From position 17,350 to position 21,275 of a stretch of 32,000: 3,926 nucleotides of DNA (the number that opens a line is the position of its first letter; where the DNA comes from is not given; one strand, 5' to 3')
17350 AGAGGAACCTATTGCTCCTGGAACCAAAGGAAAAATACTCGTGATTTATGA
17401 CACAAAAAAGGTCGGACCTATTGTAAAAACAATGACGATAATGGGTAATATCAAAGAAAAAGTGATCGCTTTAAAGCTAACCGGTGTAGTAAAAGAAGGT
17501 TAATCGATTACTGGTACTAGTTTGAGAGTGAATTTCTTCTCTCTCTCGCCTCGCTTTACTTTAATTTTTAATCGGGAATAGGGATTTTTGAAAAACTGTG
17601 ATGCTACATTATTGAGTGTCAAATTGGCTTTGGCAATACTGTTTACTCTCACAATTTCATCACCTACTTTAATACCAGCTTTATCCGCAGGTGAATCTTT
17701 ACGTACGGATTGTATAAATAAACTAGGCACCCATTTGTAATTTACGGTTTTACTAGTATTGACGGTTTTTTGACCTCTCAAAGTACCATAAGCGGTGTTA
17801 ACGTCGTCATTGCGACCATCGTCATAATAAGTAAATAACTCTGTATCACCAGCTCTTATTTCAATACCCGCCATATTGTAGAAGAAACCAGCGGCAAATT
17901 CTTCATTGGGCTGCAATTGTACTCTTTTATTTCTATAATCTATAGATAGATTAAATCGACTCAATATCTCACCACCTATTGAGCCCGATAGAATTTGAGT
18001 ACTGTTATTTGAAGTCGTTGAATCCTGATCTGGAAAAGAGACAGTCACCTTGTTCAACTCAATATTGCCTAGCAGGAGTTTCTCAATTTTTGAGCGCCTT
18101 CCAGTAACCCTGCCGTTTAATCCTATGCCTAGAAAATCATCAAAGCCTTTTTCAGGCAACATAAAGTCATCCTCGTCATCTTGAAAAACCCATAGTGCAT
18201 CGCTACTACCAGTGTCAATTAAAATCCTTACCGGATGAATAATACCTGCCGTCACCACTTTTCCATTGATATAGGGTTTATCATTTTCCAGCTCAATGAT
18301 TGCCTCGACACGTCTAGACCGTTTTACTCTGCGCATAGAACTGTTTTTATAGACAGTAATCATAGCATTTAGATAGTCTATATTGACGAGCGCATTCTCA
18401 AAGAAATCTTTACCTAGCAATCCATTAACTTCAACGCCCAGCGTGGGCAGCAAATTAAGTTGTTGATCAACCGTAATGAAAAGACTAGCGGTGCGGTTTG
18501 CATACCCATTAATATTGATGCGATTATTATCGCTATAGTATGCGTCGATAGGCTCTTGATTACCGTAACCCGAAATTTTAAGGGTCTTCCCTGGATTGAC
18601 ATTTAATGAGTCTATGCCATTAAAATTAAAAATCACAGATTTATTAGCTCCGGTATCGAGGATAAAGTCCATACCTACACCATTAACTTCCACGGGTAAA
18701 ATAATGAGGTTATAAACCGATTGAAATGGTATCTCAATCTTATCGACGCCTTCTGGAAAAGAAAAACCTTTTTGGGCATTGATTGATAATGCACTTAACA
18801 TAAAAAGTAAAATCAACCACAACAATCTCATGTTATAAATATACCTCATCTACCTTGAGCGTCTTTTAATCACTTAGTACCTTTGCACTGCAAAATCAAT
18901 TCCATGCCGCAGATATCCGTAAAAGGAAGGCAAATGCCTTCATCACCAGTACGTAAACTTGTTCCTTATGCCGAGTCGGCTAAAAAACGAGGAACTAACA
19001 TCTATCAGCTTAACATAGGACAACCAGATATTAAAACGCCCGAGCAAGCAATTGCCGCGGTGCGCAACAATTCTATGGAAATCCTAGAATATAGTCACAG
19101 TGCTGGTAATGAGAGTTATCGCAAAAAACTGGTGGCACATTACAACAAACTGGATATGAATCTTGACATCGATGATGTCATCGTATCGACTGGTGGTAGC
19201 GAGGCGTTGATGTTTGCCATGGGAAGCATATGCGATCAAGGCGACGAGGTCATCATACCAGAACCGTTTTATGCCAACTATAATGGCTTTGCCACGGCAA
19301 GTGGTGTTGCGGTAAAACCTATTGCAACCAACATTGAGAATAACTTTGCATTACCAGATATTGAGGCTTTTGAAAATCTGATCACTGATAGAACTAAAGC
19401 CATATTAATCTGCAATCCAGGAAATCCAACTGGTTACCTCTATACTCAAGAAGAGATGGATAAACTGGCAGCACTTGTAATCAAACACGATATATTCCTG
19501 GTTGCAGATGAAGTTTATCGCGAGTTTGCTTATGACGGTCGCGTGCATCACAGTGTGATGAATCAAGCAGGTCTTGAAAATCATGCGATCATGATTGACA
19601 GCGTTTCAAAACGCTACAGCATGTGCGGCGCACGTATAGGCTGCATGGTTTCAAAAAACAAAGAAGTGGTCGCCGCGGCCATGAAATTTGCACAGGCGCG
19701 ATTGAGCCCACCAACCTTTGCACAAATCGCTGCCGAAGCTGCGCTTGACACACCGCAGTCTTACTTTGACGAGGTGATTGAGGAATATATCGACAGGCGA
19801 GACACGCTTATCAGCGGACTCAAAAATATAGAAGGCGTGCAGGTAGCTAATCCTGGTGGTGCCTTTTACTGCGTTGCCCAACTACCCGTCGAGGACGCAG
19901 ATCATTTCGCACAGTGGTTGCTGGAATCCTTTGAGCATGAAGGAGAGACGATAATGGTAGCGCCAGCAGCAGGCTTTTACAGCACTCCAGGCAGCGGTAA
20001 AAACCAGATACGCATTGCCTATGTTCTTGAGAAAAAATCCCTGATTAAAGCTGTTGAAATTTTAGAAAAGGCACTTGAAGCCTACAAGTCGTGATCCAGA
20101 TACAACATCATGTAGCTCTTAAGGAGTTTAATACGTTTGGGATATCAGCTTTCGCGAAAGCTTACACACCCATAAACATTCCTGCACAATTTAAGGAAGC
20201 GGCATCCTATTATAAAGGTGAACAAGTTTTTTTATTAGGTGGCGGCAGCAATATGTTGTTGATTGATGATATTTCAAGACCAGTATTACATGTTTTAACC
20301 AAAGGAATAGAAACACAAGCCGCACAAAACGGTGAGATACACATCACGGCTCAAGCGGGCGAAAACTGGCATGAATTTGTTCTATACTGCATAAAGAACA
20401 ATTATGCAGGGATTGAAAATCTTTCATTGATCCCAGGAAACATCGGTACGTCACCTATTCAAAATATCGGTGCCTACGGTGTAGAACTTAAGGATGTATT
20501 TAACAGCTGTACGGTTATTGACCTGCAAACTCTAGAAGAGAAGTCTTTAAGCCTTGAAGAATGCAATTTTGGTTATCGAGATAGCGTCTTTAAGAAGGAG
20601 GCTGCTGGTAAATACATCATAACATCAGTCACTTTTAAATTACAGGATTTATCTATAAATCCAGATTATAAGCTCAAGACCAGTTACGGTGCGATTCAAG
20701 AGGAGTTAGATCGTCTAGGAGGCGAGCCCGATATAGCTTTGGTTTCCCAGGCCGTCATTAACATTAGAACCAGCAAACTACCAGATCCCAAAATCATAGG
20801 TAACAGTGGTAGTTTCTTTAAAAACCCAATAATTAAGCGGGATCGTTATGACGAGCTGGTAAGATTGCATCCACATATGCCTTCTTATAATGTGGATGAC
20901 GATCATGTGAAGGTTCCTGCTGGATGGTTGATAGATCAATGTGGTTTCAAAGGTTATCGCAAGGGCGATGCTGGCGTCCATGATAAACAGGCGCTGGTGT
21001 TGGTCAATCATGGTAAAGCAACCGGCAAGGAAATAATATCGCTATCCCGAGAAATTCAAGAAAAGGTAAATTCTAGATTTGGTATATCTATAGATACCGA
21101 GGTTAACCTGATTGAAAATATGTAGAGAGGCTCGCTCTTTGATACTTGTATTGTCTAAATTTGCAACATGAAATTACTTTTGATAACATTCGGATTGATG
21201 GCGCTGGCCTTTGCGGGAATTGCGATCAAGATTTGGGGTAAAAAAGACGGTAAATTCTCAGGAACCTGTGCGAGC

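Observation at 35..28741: A 14-22 bp perfect palindrome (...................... family) occurs 7 times in 32 kb, and every copy lies inside a protein-coding gene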

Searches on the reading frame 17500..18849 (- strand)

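Call 73: search_protein_families(library=pfam, proteins=[window:17500-18849:-], max_evalue=0.001)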
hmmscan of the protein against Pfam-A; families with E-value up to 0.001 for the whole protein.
window:17500-18849:- (449 aa): 5 families
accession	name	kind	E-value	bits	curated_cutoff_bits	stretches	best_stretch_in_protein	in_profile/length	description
PF13650.11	Asp_protease_2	-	1.8e-15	57.9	24.3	2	202-276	7-79/90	Aspartyl protease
PF13975.11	gag-asp_proteas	-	3.6e-10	40.7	28.2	0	52-151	2-91/92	gag-polyprotein putative aspartyl protease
PF13180.12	PDZ_2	-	4.3e-10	40.2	27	1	372-444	12-80/80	PDZ domain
PF17820.7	PDZ_6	-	4.4e-08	33.2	27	1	379-414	2-35/54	PDZ domain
PF00595.29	PDZ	-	6.6e-07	30.1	23.2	1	374-431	24-80/81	PDZ domain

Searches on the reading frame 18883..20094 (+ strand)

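Call 73: search_protein_families(library=pfam, proteins=[window:18883-20094:+], max_evalue=0.001)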
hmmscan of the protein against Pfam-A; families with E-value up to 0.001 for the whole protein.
window:18883-20094:+ (403 aa): 5 families
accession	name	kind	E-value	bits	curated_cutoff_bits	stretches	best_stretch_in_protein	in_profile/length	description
PF00155.27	Aminotran_1_2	-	2e-55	188.9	19.7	1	40-391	3-358/361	Aminotransferase class I and II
PF01041.23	DegT_DnrJ_EryC1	-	7.7e-08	32.4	19.8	1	98-209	41-145/360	DegT/DnrJ/EryC1/StrS aminotransferase family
PF12897.13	Asp_aminotransf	-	8.1e-06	25.3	27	1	122-274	126-282/421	Aspartate amino-transferase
PF01053.26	Cys_Met_Meta_PP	-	3.1e-05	23.1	27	1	98-211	69-175/381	Cys/Met metabolism PLP-dependent enzyme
PF00266.25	Aminotran_5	-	8.2e-05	22.2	21.5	0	97-210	62-176/371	Aminotransferase class-V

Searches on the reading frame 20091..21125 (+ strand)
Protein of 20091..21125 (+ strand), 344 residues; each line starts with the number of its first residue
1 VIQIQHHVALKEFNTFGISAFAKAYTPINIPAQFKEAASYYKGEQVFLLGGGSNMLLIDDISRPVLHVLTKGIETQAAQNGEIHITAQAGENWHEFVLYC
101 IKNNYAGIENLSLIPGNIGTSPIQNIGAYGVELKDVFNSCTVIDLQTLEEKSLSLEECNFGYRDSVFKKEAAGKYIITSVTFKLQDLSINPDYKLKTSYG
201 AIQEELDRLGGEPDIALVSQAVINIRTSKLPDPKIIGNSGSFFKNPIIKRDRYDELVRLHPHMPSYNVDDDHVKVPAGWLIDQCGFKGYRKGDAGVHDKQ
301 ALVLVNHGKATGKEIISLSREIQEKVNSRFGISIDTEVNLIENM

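Call 8: find_encoding_contigs(protein=window:20091-21125:+, flank=10000, max_places=6)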
Protein window:20091-21125:+ (344 aa): no gene with exactly this product is on record in the collection.

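Call 10: search_protein_families(library=pfam, proteins=[window:20091-21125:+])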
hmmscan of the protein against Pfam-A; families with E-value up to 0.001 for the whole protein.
window:20091-21125:+ (344 aa): 2 families
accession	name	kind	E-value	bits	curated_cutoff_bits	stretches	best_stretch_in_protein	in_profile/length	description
PF02873.21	MurB_C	-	1.2e-29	102.8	27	1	218-341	2-99/99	UDP-N-acetylenolpyruvoylglucosamine reductase, C-terminal domain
PF01565.28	FAD_binding_4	-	5.8e-12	45.9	26.4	1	42-144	23-130/139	FAD binding domain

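Call 27: find_homologous_proteins(query=window:20091-21125:+, max_evalue=1e-40)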
Query window:20091-21125:+ (344 aa): 8000 proteins with E <= 1e-40 among 8000 candidates; the best 120 are listed.
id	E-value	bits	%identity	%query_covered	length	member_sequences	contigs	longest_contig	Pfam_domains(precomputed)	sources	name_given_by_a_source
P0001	3.9e-228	774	100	100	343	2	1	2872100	PF01565.29,PF02873.22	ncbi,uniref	ncbi:UDP-N-acetylmuramate dehydrogenase [Nonlabens ponticola]|uniref:UDP-N-acetylmuramate dehydrogen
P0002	1.6e-162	558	71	99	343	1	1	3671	PF01565.29,PF02873.22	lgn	-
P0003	1.8e-161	555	70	99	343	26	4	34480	PF01565.29,PF02873.22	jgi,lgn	jgi:UDP-N-acetylmuramate dehydrogenase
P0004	2.2e-161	554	71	100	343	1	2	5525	PF01565.29,PF02873.22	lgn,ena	-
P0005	4.6e-161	553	70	99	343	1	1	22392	PF01565.29,PF02873.22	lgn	-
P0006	2.6e-159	547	69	99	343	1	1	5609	PF01565.29,PF02873.22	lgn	-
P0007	4.5e-159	547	71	100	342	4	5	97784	PF01565.29,PF02873.22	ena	-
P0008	5.6e-159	546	69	99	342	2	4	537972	PF01565.29,PF02873.22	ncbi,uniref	ncbi:MAG: UDP-N-acetylmuramate dehydrogenase [Nonlabens sp.]|uniref:UDP-N-acetylmuramate dehydrogena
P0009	6.2e-159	546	71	99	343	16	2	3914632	PF01565.29,PF02873.22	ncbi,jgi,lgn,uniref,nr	ncbi:UDP-N-acetylmuramate dehydrogenase [Nonlabens dokdonensis]|jgi:UDP-N-acetylmuramate dehydrogena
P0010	6.5e-159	546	70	99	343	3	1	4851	PF01565.29,PF02873.22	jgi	jgi:UDP-N-acetylmuramate dehydrogenase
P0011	1.9e-158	545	70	100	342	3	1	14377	PF01565.29,PF02873.22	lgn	-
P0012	6.4e-158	543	69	100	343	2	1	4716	PF01565.29,PF02873.22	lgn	-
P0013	6.9e-158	543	70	99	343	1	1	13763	PF01565.29,PF02873.22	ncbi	-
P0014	8.0e-158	543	69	100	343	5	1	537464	PF01565.29,PF02873.22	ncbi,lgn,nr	nr:UDP-N-acetylmuramate dehydrogenase [Nonlabens sp.]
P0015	1.6e-157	542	68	99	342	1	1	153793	PF01565.29,PF02873.22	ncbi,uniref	ncbi:MAG: UDP-N-acetylmuramate dehydrogenase [Nonlabens sp.]|uniref:UDP-N-acetylmuramate dehydrogena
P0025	2.9e-154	531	67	99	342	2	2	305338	PF01565.29,PF02873.22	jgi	jgi:UDP-N-acetylmuramate dehydrogenase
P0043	7.0e-148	510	65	99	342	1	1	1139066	PF01565.29,PF02873.22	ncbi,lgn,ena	-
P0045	9.6e-147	506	66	99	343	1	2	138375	PF01565.29,PF02873.22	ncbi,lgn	-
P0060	1.7e-140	486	63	100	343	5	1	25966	PF01565.29,PF02873.22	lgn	-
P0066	3.5e-138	478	62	99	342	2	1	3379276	PF01565.29,PF02873.22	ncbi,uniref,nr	ncbi:UDP-N-acetylenolpyruvoylglucosamine reductase [Nonlabens spongiae]|uniref:UDP-N-acetylenolpyruv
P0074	3.0e-133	462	61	99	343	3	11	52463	PF01565.29,PF02873.22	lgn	-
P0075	6.1e-133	461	60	99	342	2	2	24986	PF01565.29,PF02873.22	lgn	-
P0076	2.2e-131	456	60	99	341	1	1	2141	PF01565.29,PF02873.22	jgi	jgi:UDP-N-acetylmuramate dehydrogenase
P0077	4.2e-131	455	57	99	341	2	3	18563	PF01565.29,PF02873.22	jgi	-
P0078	7.9e-131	454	59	99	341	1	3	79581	PF01565.29,PF02873.22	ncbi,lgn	-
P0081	1.3e-126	440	62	99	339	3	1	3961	PF01565.29,PF02873.22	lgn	-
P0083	2.4e-124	433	57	99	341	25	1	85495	PF01565.29,PF02873.22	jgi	jgi:UDP-N-acetylmuramate dehydrogenase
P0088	9.9e-123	427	60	99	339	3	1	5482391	PF01565.29,PF02873.22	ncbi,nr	ncbi:UDP-N-acetylenolpyruvoylglucosamine reductase [Kordia sp. SMS9]|nr:UDP-N-acetylenolpyruvoylgluc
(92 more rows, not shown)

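Call 29: find_encoding_contigs(protein=P0009, flank=10000, max_places=1)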
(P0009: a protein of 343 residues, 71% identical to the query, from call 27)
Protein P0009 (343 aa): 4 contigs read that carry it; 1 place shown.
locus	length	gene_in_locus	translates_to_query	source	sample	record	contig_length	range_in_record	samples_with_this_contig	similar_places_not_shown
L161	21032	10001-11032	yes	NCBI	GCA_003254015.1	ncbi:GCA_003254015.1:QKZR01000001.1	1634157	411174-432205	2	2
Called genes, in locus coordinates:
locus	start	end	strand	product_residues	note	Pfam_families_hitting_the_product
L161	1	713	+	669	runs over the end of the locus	PF06480:FtsH_ext, PF00004:AAA, PF20720:nSTAND3 (weak), PF17862:AAA_lid_3, PF01434:Peptidase_M41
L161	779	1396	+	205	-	PF02589:LUD_dom (weak)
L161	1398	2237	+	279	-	PF01148:CTP_transf_1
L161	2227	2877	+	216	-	PF02666:PS_Dcarbxylase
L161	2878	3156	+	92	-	PF00887:ACBP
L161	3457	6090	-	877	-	PF00133:tRNA-synt_1, PF09334:tRNA-synt_1g, PF13603:tRNA-synt_1_2, PF08264:Anticodon_1, PF10458:Val_tRNA-synt_C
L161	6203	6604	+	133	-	PF07610:DUF1573, PF22544:HYDIN_VesB_CFA65-like_Ig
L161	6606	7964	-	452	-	PF00077:RVP (faint), PF13650:Asp_protease_2, PF13975:gag-asp_proteas (weak), PF13180:PDZ_2 (weak), PF00595:PDZ (weak), PF17820:PDZ_6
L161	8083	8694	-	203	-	PF20448:DUF6705 (weak)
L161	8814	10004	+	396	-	PF00266:Aminotran_5 (faint), PF00155:Aminotran_1_2, PF01041:DegT_DnrJ_EryC1 (weak)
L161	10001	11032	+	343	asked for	PF01565:FAD_binding_4, PF02873:MurB_C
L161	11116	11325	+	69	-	-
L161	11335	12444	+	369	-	PF13506:Glyco_transf_21, PF00535:Glycos_transf_2, PF10111:Glyco_tranf_2_2, PF13641:Glyco_tranf_2_3, PF13632:Glyco_trans_2_3 (weak)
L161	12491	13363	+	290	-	PF16881:LIAS_N (weak), PF04055:Radical_SAM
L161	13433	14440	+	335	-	PF00044:Gp_dh_N, PF02800:Gp_dh_C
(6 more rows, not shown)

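Call 30: find_encoding_contigs(protein=P0066, flank=10000, max_places=1)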
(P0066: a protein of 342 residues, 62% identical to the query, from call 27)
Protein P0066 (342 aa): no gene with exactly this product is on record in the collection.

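Call 31: find_encoding_contigs(protein=P0078, flank=10000, max_places=1)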
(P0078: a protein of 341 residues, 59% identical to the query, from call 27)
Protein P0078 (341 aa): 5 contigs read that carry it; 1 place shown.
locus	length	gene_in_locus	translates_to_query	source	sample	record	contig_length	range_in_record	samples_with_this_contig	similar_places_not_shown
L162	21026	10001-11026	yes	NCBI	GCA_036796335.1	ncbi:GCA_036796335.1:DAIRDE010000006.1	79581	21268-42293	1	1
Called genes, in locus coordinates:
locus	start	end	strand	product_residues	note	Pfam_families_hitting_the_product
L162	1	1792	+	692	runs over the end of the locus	PF06480:FtsH_ext, PF20720:nSTAND3 (weak), PF00004:AAA, PF17862:AAA_lid_3, PF01434:Peptidase_M41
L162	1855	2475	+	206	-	PF02589:LUD_dom (weak)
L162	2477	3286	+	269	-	PF01148:CTP_transf_1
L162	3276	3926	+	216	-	PF02666:PS_Dcarbxylase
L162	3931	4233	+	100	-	PF00887:ACBP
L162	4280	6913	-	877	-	PF00133:tRNA-synt_1, PF09334:tRNA-synt_1g, PF13603:tRNA-synt_1_2 (weak), PF08264:Anticodon_1, PF10458:Val_tRNA-synt_C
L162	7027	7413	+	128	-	PF07610:DUF1573, PF22544:HYDIN_VesB_CFA65-like_Ig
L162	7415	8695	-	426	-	PF13650:Asp_protease_2 (weak), PF13975:gag-asp_proteas (faint), PF13180:PDZ_2, PF17820:PDZ_6 (weak)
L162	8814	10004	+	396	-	PF00155:Aminotran_1_2, PF00266:Aminotran_5 (weak), PF01041:DegT_DnrJ_EryC1 (weak)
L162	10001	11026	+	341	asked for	PF01565:FAD_binding_4, PF02873:MurB_C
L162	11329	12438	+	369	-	PF13506:Glyco_transf_21, PF00535:Glycos_transf_2, PF10111:Glyco_tranf_2_2 (weak), PF13641:Glyco_tranf_2_3 (weak), PF02709:Glyco_transf_7C (weak)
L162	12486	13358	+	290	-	PF04055:Radical_SAM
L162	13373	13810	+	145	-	-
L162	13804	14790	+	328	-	PF00044:Gp_dh_N, PF02800:Gp_dh_C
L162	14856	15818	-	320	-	PF02606:LpxK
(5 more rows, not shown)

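Call 32: find_encoding_contigs(protein=P0088, flank=10000, max_places=1)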
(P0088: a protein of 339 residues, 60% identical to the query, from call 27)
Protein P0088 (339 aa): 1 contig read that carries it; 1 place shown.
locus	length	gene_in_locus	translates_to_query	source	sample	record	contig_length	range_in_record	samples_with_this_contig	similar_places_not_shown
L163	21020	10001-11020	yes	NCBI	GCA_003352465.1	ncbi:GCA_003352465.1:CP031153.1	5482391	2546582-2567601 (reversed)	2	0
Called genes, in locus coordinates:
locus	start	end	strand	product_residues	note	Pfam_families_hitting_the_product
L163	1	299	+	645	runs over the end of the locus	PF06480:FtsH_ext (weak), PF00004:AAA, PF20720:nSTAND3 (weak), PF17862:AAA_lid_3, PF01434:Peptidase_M41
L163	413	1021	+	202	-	PF02589:LUD_dom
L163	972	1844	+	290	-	PF01148:CTP_transf_1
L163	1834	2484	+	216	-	PF02666:PS_Dcarbxylase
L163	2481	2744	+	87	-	PF00887:ACBP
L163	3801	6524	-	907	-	PF00133:tRNA-synt_1, PF09334:tRNA-synt_1g, PF13603:tRNA-synt_1_2 (weak), PF08264:Anticodon_1, PF10458:Val_tRNA-synt_C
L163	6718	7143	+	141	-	PF07610:DUF1573, PF22544:HYDIN_VesB_CFA65-like_Ig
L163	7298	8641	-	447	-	PF13650:Asp_protease_2, PF13180:PDZ_2, PF00595:PDZ, PF17820:PDZ_6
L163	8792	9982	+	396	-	PF00266:Aminotran_5 (weak), PF00155:Aminotran_1_2, PF01053:Cys_Met_Meta_PP (weak), PF01041:DegT_DnrJ_EryC1 (weak)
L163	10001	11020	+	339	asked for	PF01565:FAD_binding_4, PF02873:MurB_C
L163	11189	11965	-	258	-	PF00264:Tyrosinase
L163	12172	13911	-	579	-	PF00884:Sulfatase, PF01663:Phosphodiest (faint), PF16347:SGSH_C (weak)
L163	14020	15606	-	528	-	PF06863:DUF1254, PF06742:DUF1214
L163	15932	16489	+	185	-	-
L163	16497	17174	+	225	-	-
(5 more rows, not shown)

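Call 58: list_cluster_members(proteins=[P0075, P0076, P0083, P0077, P0043, P0025, P0045, P0060, P0074, P0081])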
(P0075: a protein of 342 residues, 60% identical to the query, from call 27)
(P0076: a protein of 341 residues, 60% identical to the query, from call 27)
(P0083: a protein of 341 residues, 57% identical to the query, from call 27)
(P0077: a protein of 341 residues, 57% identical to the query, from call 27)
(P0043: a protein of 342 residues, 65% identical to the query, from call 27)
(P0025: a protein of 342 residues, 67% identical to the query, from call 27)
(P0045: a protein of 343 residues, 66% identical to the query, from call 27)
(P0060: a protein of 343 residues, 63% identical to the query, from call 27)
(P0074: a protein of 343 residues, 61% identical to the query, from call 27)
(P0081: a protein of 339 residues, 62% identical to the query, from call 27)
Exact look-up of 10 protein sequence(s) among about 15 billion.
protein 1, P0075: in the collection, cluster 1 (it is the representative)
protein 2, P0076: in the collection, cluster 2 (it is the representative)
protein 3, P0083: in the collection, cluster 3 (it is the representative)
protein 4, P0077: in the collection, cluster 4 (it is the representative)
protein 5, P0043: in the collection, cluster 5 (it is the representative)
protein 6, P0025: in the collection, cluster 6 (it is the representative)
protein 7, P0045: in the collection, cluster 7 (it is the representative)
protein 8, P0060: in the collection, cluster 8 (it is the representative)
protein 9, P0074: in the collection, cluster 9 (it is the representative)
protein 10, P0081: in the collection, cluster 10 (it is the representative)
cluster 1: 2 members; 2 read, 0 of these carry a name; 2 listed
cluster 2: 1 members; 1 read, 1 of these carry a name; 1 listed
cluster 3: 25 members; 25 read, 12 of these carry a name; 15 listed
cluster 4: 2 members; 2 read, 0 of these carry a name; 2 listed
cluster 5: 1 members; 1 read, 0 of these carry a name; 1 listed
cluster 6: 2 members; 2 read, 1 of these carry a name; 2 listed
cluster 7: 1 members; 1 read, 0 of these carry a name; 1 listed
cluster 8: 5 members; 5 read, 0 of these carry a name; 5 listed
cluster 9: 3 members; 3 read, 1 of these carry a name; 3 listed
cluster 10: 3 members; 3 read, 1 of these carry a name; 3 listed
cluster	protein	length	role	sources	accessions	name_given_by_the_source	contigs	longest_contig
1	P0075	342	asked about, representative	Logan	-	-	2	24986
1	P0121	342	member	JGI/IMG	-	-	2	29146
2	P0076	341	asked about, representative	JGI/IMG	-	UDP-N-acetylmuramate dehydrogenase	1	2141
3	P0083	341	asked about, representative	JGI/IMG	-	UDP-N-acetylmuramate dehydrogenase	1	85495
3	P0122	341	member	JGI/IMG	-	UDP-N-acetylmuramate dehydrogenase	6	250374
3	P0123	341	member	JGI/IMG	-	UDP-N-acetylmuramate dehydrogenase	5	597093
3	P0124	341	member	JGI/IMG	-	UDP-N-acetylmuramate dehydrogenase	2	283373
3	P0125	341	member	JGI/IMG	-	UDP-N-acetylmuramate dehydrogenase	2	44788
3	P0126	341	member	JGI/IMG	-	UDP-N-acetylmuramate dehydrogenase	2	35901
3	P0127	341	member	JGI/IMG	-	UDP-N-acetylmuramate dehydrogenase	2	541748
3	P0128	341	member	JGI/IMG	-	UDP-N-acetylmuramate dehydrogenase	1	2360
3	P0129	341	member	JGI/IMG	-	UDP-N-acetylmuramate dehydrogenase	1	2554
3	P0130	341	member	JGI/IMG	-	UDP-N-acetylmuramate dehydrogenase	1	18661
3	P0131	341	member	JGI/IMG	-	UDP-N-acetylmuramate dehydrogenase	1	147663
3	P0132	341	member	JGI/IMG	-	UDP-N-acetylmuramate dehydrogenase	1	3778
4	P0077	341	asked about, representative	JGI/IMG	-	-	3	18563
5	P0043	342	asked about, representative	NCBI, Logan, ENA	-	-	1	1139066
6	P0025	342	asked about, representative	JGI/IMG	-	UDP-N-acetylmuramate dehydrogenase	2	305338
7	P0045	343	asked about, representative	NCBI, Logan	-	-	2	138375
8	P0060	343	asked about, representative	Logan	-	-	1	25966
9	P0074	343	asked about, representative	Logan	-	-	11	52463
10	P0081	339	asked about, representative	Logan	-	-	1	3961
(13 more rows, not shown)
